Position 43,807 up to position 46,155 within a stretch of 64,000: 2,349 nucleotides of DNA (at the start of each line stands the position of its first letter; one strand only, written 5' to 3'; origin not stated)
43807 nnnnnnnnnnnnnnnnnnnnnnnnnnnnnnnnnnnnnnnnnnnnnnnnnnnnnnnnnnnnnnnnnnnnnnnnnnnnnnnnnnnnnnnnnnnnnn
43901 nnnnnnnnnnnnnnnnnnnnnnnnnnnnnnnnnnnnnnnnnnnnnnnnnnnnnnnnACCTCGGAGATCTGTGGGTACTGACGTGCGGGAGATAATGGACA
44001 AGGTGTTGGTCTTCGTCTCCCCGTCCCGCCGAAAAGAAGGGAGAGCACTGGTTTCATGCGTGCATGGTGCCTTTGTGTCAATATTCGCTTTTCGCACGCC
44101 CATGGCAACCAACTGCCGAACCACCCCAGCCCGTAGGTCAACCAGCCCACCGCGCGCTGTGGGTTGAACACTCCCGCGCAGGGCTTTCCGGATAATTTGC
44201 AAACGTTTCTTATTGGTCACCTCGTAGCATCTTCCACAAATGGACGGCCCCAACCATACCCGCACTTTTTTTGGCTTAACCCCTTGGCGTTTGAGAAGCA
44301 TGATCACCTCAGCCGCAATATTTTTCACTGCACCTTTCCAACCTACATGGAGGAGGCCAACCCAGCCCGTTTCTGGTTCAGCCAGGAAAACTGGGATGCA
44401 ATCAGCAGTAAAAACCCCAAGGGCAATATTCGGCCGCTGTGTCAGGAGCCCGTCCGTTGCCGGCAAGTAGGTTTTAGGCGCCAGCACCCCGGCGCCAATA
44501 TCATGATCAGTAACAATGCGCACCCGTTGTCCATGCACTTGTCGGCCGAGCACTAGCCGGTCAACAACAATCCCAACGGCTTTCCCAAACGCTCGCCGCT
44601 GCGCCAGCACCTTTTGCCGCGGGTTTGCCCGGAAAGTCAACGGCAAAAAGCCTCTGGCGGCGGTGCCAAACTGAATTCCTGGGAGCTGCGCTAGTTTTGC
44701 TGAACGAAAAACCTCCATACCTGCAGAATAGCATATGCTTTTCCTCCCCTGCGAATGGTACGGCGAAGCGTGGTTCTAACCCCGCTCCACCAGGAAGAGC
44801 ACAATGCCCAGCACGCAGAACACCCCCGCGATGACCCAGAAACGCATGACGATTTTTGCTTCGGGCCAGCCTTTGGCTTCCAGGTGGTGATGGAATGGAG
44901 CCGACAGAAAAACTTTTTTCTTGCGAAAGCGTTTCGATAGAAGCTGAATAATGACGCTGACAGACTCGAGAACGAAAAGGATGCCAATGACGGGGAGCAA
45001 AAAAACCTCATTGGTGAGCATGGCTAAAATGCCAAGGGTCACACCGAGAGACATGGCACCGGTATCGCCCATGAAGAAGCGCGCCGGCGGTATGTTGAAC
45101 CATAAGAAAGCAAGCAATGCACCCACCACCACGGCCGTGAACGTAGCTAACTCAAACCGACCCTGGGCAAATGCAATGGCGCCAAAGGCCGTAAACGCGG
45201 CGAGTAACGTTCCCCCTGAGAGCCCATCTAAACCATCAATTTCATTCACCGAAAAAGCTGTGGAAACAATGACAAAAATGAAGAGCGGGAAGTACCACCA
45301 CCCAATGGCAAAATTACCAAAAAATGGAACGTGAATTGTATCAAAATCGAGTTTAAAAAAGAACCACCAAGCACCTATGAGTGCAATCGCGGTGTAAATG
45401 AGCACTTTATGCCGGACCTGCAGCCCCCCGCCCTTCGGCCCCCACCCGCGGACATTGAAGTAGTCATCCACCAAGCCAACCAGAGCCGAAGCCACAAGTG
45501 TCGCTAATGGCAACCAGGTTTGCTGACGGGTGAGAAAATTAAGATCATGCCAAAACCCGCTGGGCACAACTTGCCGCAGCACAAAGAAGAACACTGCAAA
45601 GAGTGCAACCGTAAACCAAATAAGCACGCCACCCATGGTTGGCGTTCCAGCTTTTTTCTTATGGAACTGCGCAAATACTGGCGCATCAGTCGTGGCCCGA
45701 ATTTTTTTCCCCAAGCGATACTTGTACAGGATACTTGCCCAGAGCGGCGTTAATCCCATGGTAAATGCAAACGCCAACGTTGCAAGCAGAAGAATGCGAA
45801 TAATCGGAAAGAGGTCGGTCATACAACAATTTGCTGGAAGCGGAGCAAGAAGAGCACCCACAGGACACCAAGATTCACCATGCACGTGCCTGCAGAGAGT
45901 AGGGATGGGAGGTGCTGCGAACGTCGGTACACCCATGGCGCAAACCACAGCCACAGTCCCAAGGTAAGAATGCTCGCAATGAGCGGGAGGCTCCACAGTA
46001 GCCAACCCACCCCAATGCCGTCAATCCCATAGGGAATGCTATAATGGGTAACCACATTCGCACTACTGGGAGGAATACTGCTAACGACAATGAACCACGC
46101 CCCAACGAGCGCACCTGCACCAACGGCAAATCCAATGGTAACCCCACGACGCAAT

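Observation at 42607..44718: PgeF (YfiH/DUF152 peptidoglycan editing factor) fused in frame to MurD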

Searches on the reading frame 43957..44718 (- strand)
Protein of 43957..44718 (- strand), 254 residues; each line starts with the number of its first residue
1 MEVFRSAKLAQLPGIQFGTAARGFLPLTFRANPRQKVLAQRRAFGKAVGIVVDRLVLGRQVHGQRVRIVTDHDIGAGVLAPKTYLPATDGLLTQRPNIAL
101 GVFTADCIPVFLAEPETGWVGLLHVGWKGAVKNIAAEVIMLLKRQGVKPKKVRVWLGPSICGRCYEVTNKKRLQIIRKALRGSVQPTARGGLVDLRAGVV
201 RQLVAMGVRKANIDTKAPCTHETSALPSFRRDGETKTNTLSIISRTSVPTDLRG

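Call 8: search_solved_structures(query=window:43957-44718:-, max_evalue=0.001, show_alignments=3)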
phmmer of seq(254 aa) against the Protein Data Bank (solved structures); distinct sequences matched with E-value up to 0.001: 11.
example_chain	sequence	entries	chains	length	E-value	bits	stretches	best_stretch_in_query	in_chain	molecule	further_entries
6dzd_A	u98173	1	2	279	9.8e-27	97.1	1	37-240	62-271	hypothetical protein YfiH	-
6t0y_A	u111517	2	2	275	1e-25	93.7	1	32-246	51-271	Polyphenol oxidase | YlmD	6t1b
1t8h_A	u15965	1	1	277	1e-25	93.7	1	32-246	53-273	YlmD protein sequence homologue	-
7fbg_A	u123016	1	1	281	6e-23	84.6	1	38-241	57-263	Purine nucleoside phosphorylase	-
1xfj_A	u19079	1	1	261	8.6e-11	44.8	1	86-168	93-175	conserved hypothetical protein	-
1rw0_A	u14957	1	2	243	2.1e-10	43.5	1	49-235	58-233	conserved hypothetical protein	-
1u05_A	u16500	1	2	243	3.4e-10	42.9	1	87-235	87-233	orf, conserved hypothetical protein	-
1xaf_A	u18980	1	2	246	3.5e-10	42.8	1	87-235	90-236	orf, conserved hypothetical protein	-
1z9t_A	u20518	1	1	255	1.7e-09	40.6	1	87-235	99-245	Hypothetical UPF0124 protein yfiH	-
7f3v_A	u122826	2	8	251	2.9e-08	36.6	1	87-235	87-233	Purine nucleoside phosphorylase YfiH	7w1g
1rv9_A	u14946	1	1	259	1.1e-06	31.3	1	86-168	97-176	conserved hypothetical protein NMB0706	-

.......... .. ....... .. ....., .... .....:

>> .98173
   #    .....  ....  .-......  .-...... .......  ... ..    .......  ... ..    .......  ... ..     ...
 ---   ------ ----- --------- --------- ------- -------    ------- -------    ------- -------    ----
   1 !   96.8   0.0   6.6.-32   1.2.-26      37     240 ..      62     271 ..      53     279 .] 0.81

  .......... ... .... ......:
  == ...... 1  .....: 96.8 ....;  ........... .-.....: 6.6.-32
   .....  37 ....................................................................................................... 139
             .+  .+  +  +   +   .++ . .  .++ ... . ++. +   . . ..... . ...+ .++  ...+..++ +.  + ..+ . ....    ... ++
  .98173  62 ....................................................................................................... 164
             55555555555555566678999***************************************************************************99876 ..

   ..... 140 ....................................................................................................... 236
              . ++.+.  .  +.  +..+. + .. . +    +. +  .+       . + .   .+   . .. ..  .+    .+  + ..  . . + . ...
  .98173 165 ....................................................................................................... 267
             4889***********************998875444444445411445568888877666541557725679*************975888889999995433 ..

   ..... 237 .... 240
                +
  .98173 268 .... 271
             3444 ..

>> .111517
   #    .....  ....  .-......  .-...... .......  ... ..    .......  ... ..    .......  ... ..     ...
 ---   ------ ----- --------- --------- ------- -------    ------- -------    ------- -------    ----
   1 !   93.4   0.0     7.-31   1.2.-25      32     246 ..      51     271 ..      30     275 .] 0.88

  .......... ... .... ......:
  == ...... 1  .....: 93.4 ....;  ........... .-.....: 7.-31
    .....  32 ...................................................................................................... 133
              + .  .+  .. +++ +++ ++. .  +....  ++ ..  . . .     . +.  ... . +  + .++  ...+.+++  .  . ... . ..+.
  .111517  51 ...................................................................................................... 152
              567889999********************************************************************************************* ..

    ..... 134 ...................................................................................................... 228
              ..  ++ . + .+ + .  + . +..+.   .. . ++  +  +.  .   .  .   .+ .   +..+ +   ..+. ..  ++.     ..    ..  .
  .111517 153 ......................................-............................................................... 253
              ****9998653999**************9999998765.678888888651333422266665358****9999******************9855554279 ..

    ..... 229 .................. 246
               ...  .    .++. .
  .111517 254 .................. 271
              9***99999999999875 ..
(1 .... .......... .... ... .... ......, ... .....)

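Call 20: find_homologous_proteins(query=window:43981-44718:-, max_evalue=0.00001)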
Query seq(246 aa) (246 aa): 160 proteins with E <= 0.00001 among 1424 candidates; the best 120 are listed.
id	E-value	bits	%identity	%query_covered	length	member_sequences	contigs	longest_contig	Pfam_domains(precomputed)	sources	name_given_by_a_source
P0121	9.7e-31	125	43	74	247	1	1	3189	PF02578.21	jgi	jgi:YfiH family protein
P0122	5.8e-30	122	32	98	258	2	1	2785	PF02578.21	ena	-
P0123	6.3e-28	116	40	81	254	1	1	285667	PF02578.21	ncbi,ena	-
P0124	9.6e-28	115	34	87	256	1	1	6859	PF02578.21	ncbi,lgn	ncbi:MAG: peptidoglycan editing factor PgeF [Parcubacteria group bacterium]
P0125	1.4e-26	111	41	81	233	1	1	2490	PF02578.21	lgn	-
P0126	7.1e-25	106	40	73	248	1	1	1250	PF02578.21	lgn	-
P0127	2.9e-24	104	39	76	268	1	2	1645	PF02578.21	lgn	-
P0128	5.1e-24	103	38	76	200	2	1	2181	PF02578.21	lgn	-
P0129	5.5e-24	103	37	87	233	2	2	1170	PF02578.21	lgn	-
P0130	8.1e-24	102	36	74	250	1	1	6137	PF02578.21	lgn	-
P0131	1.9e-23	101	37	87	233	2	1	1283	PF02578.21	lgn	-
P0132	2.6e-23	101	37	85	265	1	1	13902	PF02578.21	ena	-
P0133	4.9e-23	100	34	78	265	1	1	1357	PF02578.21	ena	-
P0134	6.4e-23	99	36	72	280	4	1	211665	PF02578.21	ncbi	-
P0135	7.2e-23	99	35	82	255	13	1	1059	PF02578.21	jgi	jgi:YfiH family protein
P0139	1.8e-22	98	32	82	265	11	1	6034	PF02578.21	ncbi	-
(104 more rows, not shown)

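Call 38: find_encoding_contigs(protein=P0124, flank=5000, max_places=2)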
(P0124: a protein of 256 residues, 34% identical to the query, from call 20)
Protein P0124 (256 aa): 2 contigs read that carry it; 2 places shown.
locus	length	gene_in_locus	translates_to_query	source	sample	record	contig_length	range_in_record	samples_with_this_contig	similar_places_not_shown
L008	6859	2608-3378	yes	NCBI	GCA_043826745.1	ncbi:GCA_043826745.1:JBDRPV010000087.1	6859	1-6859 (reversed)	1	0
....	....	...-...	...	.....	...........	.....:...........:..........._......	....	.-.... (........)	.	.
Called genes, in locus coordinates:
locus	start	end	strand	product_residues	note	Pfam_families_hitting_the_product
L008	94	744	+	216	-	PF00953:Glycos_transf_4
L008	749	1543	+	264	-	PF01177:Asp_Glu_race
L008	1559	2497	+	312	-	PF01699:Na_Ca_ex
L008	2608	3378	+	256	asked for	PF02578:Cu-oxidase_4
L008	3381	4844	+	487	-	PF08245:Mur_ligase_M, PF02875:Mur_ligase_C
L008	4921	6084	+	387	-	PF01098:FTSW_RODA_SPOVE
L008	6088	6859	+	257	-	PF03033:Glyco_transf_28, PF04101:Glyco_tran_28_C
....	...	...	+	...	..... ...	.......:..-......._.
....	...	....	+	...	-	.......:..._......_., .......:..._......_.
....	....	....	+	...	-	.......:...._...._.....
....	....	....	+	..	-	?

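Call 39: find_encoding_contigs(protein=P0122, flank=5000, max_places=2)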
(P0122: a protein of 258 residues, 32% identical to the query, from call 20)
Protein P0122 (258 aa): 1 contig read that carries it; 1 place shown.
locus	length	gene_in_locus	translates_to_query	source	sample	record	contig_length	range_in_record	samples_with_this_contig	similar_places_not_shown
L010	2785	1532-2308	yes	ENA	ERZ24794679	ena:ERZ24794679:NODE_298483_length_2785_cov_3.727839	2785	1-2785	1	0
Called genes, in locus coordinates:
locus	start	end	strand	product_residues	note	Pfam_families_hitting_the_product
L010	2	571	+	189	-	?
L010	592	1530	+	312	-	PF01699:Na_Ca_ex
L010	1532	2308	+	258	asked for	PF02578:Cu-oxidase_4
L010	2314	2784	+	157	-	?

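Call 69: find_encoding_contigs(protein=P0139, flank=4000, max_places=1)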
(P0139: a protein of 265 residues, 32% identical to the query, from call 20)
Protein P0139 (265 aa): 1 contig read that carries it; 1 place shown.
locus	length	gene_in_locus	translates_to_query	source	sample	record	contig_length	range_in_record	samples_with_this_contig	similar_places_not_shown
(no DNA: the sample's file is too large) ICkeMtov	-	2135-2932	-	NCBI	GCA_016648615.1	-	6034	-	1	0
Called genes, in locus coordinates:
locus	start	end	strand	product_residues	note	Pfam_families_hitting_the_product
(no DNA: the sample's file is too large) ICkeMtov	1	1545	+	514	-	?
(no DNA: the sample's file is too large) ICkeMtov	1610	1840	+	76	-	-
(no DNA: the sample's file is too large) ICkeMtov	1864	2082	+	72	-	-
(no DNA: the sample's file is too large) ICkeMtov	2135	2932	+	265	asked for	PF02578:Cu-oxidase_4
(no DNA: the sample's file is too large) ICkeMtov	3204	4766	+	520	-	PF00496:SBP_bac_5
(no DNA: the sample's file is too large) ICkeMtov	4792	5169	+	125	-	PF00383:dCMP_cyt_deam_1, PF08211:dCMP_cyt_deam_2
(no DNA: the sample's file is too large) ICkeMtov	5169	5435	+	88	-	PF00126:HTH_1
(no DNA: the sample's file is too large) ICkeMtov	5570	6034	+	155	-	?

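Call 70: find_encoding_contigs(protein=P0123, flank=4000, max_places=1)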
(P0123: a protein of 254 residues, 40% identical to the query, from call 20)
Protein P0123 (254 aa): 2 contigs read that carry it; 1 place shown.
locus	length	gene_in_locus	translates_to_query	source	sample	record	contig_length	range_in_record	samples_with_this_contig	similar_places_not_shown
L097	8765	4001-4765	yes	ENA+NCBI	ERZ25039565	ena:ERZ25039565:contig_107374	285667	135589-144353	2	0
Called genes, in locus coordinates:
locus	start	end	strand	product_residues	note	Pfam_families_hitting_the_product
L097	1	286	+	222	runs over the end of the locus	PF04101:Glyco_tran_28_C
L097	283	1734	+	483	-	PF01225:Mur_ligase, PF08245:Mur_ligase_M, PF02875:Mur_ligase_C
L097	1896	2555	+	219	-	PF08478:POTRA_1, PF03799:FtsQ_DivIB_C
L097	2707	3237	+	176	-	PF00091:Tubulin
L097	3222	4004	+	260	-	PF12327:FtsZ_C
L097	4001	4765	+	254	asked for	PF02578:Cu-oxidase_4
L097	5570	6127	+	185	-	PF04472:SepF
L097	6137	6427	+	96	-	PF02325:CCB3_YggT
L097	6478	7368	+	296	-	PF05103:DivIVA, PF28068:Scy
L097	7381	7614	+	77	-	-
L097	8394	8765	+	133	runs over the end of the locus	-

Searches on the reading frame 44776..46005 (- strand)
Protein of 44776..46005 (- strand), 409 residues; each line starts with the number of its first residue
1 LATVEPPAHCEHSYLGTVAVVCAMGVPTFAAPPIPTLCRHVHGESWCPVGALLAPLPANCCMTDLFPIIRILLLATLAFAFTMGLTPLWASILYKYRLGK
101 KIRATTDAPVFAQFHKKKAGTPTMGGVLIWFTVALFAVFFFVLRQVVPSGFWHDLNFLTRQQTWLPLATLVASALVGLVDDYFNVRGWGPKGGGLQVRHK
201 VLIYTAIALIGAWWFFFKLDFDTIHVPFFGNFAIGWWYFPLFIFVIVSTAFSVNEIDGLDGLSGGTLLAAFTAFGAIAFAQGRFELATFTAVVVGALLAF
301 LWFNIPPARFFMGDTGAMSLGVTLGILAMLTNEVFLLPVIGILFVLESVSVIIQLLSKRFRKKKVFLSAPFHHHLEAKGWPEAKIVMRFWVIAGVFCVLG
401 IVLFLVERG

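Call 3: search_protein_families(library=pfam, proteins=[window:44776-46005:-], max_evalue=0.01)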
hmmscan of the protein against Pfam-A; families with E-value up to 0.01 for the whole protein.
window:44776-46005:- (409 aa): 2 families
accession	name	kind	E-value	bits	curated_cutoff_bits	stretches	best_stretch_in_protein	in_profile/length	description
PF00953.26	Glycos_transf_4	-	2.2e-32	112.7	27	1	166-330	4-158/160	Glycosyl transferase family 4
PF10555.14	MraY_sig1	-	2.2e-05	24.1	20.1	1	118-129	1-12/13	Phospho-N-acetylmuramoyl-pentapeptide-transferase signature 1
